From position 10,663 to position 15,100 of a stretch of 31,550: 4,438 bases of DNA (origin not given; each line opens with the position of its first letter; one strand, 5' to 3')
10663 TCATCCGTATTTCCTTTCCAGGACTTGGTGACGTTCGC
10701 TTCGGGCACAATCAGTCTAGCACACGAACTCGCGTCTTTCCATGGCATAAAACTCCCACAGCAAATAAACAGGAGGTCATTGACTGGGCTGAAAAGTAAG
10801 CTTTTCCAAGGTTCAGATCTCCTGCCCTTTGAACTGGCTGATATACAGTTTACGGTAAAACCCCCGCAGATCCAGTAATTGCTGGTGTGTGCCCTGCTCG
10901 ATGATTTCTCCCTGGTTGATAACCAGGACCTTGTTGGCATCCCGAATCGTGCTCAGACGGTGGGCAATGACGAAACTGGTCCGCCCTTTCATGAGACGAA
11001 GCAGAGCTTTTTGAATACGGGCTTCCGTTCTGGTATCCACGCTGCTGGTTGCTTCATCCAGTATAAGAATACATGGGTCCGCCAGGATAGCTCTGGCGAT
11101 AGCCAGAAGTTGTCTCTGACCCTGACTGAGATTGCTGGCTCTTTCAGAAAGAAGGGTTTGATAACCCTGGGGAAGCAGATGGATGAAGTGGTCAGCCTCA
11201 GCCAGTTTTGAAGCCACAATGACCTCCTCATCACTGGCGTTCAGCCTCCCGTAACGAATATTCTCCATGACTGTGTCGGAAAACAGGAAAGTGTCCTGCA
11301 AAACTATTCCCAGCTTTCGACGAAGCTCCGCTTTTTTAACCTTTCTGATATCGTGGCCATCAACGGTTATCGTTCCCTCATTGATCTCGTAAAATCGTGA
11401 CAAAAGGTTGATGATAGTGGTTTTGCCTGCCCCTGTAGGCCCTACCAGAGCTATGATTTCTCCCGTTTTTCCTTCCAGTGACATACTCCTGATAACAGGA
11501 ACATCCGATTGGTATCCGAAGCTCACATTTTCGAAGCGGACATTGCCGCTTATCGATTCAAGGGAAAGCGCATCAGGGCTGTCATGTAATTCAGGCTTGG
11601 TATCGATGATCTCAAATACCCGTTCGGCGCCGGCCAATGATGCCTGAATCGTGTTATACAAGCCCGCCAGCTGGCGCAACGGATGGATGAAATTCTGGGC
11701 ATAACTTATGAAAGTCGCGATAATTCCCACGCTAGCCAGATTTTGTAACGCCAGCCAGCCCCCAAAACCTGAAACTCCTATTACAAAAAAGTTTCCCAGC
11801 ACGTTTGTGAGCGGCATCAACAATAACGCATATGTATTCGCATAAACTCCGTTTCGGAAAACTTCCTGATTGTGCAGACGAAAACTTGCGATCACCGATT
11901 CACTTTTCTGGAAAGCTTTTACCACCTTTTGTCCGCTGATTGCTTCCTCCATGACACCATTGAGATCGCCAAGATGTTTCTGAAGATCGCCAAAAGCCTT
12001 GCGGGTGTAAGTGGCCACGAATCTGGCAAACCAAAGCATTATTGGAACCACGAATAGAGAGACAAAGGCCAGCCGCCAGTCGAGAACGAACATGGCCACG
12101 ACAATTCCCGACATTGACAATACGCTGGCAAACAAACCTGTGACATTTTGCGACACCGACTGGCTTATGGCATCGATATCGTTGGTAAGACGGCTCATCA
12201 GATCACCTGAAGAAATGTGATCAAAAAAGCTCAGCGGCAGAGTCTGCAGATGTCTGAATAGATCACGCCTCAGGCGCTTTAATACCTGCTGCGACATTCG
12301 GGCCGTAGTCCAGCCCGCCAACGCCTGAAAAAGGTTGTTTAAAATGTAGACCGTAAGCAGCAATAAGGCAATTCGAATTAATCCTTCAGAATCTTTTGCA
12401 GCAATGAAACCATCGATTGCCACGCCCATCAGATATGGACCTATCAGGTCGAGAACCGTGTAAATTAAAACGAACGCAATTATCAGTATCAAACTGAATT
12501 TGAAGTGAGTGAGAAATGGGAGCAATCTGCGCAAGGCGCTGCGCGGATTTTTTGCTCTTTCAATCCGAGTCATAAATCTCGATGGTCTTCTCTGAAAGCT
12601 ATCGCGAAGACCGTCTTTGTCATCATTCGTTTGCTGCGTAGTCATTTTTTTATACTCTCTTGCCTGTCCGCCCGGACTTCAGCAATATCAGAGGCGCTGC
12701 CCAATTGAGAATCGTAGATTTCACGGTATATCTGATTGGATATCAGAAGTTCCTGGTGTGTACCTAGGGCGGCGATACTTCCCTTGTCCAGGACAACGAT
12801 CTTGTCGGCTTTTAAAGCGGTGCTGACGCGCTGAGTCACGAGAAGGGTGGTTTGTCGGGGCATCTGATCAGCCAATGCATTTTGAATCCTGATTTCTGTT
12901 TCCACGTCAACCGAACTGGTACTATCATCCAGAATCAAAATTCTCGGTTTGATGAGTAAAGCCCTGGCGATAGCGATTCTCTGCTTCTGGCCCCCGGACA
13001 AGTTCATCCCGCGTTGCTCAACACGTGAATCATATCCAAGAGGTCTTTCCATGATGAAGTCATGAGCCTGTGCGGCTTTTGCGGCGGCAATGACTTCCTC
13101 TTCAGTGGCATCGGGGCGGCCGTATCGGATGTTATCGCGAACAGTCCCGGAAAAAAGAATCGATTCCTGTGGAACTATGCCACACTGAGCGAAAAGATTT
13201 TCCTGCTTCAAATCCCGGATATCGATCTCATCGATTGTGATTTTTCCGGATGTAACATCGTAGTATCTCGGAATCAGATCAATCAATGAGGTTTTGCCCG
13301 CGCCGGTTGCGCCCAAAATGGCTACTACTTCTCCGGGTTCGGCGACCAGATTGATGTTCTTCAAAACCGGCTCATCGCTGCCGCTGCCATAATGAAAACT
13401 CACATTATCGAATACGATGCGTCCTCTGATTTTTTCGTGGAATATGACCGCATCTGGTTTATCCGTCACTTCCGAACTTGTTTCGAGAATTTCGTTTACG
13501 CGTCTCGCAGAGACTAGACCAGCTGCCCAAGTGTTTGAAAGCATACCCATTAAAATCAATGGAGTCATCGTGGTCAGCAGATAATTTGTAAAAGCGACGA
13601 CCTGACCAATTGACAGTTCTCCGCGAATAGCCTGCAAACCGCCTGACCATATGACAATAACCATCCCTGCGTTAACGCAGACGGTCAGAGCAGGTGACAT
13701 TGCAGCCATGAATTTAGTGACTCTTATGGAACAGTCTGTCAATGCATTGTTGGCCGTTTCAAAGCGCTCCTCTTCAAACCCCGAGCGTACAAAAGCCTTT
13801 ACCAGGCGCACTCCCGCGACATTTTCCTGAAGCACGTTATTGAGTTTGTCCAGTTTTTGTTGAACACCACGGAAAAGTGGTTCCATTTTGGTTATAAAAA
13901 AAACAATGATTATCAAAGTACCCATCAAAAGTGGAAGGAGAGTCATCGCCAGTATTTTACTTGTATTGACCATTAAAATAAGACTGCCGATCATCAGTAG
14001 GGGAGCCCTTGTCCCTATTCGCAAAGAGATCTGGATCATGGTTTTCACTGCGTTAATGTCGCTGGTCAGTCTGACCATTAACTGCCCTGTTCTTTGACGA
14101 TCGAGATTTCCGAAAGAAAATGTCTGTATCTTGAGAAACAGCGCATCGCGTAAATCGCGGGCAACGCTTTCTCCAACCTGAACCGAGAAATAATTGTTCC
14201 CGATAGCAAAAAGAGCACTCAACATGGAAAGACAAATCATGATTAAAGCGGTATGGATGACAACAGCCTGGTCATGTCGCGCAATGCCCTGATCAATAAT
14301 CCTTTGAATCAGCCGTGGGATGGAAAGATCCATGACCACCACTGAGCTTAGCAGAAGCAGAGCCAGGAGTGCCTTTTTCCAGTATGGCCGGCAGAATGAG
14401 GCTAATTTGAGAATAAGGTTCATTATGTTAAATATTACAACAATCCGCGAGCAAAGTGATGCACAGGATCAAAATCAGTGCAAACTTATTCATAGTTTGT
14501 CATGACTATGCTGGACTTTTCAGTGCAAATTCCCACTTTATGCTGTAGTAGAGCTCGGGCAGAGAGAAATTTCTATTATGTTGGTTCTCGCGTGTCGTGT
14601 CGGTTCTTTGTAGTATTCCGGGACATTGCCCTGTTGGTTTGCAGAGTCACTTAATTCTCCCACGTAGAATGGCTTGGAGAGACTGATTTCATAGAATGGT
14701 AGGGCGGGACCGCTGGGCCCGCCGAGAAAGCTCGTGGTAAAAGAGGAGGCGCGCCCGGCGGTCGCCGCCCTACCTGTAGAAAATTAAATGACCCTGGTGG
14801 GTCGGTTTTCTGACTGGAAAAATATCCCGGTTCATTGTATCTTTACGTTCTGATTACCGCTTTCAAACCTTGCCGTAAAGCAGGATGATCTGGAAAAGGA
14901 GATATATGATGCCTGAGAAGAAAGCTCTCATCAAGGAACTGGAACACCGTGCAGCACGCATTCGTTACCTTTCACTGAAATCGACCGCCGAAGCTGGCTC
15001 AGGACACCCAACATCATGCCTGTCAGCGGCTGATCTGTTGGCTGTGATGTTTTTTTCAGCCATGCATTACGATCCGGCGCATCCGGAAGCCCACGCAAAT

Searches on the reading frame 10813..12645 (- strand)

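Call 11: search_protein_families(library=pfam, proteins=[window:10813-12645:-])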
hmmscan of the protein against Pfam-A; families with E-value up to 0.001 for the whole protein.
window:10813-12645:- (610 aa): 8 families
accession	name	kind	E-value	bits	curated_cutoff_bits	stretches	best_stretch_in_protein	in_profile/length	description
PF00664.28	ABC_membrane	-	1.6e-54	185.9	28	1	52-322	1-273/274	ABC transporter transmembrane region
PF00005.33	ABC_tran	-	1.5e-31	110.2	25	1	386-534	2-137/137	ABC transporter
PF00004.35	AAA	-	1.1e-07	32.7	21.2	1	399-561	2-99/131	ATPase family associated with various cellular activities (AAA)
PF02463.25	SMC_N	-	8.4e-07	29.1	40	1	422-578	107-213/220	RecF/RecN/SMC N terminal domain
PF13304.12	AAA_21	-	6.6e-06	26.8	27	0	475-553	220-284/304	AAA domain, putative AbiEii toxin, Type IV TA system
PF13401.12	AAA_22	-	2.3e-05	25.2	27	1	394-534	4-95/130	AAA domain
PF06472.20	ABC_membrane_2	-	0.0006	19.7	24.4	0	50-230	15-194/269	ABC transporter transmembrane region 2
PF13604.12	AAA_30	-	0.00069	19.8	27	0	396-448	19-69/191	AAA domain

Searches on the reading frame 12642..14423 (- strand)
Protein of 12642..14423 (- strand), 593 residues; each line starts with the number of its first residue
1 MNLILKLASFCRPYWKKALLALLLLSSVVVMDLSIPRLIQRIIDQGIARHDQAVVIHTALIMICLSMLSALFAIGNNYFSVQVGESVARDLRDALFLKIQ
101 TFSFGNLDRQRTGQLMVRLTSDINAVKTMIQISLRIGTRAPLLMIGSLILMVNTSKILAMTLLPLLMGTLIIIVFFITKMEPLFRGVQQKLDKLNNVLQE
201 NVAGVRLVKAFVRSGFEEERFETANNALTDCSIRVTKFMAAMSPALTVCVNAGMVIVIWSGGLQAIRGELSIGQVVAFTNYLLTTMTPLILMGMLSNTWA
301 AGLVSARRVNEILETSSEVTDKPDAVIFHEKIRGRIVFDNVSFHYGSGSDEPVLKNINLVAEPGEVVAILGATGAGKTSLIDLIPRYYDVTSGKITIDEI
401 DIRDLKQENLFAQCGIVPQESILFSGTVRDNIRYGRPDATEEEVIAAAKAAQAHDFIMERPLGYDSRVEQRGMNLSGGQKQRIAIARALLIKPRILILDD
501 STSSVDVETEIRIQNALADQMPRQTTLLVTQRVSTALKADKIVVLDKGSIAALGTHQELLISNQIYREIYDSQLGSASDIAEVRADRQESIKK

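Call 11: search_protein_families(library=pfam, proteins=[window:12642-14423:-])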
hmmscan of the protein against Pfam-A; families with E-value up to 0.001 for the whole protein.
window:12642-14423:- (593 aa): 2 families
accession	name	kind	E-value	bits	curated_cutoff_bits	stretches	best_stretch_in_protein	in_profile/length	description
PF00664.28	ABC_membrane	-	2.2e-43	149.4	28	1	20-289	3-274/274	ABC transporter transmembrane region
PF00005.33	ABC_tran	-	1.6e-29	103.7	25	1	354-503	1-137/137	ABC transporter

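Call 14: find_encoding_contigs(protein=window:12642-14423:-, flank=6000, max_places=10)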
Protein window:12642-14423:- (593 aa): no gene with exactly this product is on record in the collection.

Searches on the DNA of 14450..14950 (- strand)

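Call 46: search_rna_families(source=window, start=14450, end=14950, threshold=evalue, max_evalue=10)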
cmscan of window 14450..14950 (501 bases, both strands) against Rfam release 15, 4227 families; matches with E-value up to 10: 9.
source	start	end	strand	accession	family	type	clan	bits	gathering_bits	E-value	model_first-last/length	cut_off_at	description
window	14697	14775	+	RF03558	mir-629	Gene; miRNA;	-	20.7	72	0.8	1-83/83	no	mir-629 microRNA precursor family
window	14697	14775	+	RF02010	mir-3180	Gene; miRNA;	-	19.5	99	1.6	1-92/92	no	mir-3180 microRNA precursor family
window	14694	14778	-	RF03558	mir-629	Gene; miRNA;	-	19.1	72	1.9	1-83/83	no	mir-629 microRNA precursor family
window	14694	14777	+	RF03468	mir-2830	Gene; miRNA;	-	18.4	70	0.62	1-76/76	no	mir-2830 microRNA precursor family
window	14458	14528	-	RF00070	SNORD29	Gene; snRNA; snoRNA; CD-box;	CL00051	16.4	48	2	1-65/65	no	Small nucleolar RNA SNORD29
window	14701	14771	-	RF00870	mir-423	Gene; miRNA;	-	15.8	71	2.6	1-81/81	no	mir-423 microRNA precursor family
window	14668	14712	+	RF02950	D12-methyl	Gene; sRNA;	-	13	57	9.3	1-64/64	no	D12-methyl RNA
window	14912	14933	-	RF01131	sR47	Gene; snRNA; snoRNA; CD-box;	CL00132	11.4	40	3.9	32-55/55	no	Small nucleolar RNA sR47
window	14684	14741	+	RF02216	ZNFX1-AS1_2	Gene; lncRNA;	-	10.1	45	6.3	1-93/93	no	ZNFX1 antisense RNA 1 conserved region 2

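Call 53: search_dna_similar(query=window:14630-14810:-, collection=plasmids, mode=distant, max_evalue=1, max_rows=15)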
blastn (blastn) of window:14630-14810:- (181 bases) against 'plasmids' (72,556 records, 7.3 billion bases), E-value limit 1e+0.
No match.

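Call 54: search_dna_similar(query=window:14630-14810:-, collection=phages, mode=distant, max_evalue=1, max_rows=15)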
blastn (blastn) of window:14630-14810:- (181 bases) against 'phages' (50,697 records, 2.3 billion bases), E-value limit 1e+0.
No match.
